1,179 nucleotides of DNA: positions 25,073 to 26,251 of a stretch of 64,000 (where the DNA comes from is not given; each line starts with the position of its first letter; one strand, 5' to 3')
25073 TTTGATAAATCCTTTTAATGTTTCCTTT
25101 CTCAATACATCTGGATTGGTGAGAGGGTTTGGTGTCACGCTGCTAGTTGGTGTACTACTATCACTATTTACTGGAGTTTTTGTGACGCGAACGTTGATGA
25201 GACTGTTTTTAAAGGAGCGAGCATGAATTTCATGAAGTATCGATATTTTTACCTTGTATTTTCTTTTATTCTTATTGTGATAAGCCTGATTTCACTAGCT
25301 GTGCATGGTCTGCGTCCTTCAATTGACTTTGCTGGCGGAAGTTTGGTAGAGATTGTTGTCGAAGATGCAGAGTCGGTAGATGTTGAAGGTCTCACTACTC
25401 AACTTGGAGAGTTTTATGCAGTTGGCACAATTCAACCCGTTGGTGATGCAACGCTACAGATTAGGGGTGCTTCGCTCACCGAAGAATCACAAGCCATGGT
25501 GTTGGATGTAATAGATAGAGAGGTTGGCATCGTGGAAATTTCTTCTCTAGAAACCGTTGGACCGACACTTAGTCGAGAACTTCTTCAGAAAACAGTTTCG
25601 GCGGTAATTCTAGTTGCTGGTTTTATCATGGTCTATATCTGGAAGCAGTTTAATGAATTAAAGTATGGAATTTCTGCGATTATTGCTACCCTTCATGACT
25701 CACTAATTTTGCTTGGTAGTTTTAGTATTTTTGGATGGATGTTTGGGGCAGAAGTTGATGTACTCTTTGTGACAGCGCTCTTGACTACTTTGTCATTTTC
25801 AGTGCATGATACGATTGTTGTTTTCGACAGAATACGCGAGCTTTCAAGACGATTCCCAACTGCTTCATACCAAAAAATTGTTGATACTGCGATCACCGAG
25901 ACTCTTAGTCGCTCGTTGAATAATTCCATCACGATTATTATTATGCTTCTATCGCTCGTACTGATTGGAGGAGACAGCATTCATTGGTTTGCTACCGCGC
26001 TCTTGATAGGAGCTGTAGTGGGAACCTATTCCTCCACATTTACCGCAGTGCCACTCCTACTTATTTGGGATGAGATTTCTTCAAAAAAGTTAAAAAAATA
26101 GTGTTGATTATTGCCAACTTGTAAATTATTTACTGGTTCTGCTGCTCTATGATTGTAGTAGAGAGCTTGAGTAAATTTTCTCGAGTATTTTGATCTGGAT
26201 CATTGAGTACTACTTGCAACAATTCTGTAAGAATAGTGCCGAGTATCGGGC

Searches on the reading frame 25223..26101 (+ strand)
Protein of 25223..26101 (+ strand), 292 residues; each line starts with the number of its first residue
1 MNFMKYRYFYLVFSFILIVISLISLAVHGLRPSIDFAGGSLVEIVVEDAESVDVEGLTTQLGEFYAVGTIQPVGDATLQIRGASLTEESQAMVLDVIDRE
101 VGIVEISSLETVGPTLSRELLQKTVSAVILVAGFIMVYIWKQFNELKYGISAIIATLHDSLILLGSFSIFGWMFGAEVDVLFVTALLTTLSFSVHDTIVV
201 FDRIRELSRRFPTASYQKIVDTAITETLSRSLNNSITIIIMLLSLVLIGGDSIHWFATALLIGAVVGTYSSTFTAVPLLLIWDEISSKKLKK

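Call 5: search_protein_families(library=pfam, proteins=[window:25223-26101:+], max_evalue=0.001)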
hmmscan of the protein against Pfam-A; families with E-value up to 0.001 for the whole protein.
window:25223-26101:+ (292 aa): 2 families
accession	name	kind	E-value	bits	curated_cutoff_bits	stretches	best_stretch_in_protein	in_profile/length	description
PF02355.23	SecD_SecF_C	-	2.4e-48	164.5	20.5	1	104-283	13-187/189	Protein export membrane protein SecD/SecF, C-terminal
PF07549.19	Sec_GG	-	8.9e-06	25.5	20.3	1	23-48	1-26/28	SecD/SecF GG Motif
